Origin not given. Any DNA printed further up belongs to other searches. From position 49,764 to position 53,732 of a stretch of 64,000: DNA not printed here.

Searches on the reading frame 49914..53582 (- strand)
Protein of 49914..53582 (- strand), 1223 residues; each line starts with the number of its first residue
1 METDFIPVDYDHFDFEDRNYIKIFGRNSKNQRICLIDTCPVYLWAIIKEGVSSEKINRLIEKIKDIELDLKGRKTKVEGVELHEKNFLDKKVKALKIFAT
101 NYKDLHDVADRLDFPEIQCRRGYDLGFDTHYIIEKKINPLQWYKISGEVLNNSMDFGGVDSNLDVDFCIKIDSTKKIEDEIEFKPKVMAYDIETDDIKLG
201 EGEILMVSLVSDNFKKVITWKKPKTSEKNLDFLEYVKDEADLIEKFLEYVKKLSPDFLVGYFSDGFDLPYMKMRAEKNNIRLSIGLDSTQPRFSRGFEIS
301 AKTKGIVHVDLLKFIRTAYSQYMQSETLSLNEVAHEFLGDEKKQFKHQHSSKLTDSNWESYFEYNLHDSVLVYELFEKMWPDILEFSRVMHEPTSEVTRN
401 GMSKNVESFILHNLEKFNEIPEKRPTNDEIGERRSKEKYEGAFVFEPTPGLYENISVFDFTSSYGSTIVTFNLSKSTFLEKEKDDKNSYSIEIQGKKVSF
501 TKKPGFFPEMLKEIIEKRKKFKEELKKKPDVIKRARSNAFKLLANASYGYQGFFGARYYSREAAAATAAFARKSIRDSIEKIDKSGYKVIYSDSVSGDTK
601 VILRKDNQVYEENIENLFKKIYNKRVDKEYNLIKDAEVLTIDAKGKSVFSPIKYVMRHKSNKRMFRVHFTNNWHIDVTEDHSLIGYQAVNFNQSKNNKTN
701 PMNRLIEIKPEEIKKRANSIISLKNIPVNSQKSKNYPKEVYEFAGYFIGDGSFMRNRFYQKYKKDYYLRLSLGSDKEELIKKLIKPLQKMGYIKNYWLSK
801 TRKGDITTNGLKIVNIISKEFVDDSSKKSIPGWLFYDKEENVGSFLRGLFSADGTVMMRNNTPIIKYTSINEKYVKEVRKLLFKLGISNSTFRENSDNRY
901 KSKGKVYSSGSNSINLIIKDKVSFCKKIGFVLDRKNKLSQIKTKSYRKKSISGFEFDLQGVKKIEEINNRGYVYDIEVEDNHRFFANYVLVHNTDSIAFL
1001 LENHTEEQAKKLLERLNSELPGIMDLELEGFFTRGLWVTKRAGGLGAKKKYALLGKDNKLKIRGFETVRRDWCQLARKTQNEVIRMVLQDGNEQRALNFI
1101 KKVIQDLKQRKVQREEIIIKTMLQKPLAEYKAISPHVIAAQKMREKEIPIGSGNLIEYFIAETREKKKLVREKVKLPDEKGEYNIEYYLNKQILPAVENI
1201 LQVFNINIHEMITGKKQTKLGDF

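Call 29: search_protein_families(library=ncbifam, proteins=[window:49914-53582:-], max_evalue=0.001)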
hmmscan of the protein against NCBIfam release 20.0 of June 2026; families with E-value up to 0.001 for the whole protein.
window:49914-53582:- (1223 aa): 17 families
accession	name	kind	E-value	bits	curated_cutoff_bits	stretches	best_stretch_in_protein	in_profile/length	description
NF004421.0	PRK05762.1-2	equivalog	2e-72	244.7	570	2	71-624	62-590/795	DNA polymerase II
TIGR00592.1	pol2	superfamily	4.1e-59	200.6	239.95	2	992-1201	951-1175/1176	DNA polymerase (pol2)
NF004422.0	PRK05762.1-4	equivalog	1.4e-51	175.8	1103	2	81-608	69-562/789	DNA polymerase II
NF004417.0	PRK05761.1-3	equivalog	3.5e-51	174.2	780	2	196-623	235-665/858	DNA-directed DNA polymerase I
NF004420.0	PRK05762.1-1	equivalog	2.6e-49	168.6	1435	2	183-608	146-558/783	DNA polymerase II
NF004419.0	PRK05761.1-5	equivalog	4.6e-37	127.5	1285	2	196-631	299-747/932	DNA-directed DNA polymerase I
NF004418.0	PRK05761.1-4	subfamily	2e-35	122.2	692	2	972-1223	459-715/717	type B DNA-directed DNA polymerase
NF004415.0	PRK05761.1-1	equivalog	9.7e-30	103.1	1289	2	198-633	246-693/883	DNA-directed DNA polymerase I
NF004416.0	PRK05761.1-2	equivalog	1.4e-24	86.5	516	2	436-591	315-448/665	type B DNA-directed DNA polymerase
NF005852.0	PRK07773.1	equivalog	3.7e-15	55.3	780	1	730-946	498-711/886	replicative DNA helicase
NF045703.1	rSAM_Tes_intein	exception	2.1e-12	45.7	1700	1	742-993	373-610/1040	tetraether lipid synthase Tes, intein-containing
TIGR01445.1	intein_Nterm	domain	6.5e-10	39.9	24.5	1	595-683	2-81/83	intein N-terminal splicing region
NF011491.0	PRK14898.1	equivalog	3.6e-09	35.2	783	1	594-923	76-416/860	DNA-directed RNA polymerase subunit A''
NF011302.0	PRK14714.1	equivalog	5.7e-08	30.8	1791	1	596-734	934-1079/1350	DNA-directed DNA polymerase II large subunit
NF038098.1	GyrA_w_intein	exception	2e-07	29.3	1850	1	728-944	227-427/1232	intein-containing DNA gyrase subunit A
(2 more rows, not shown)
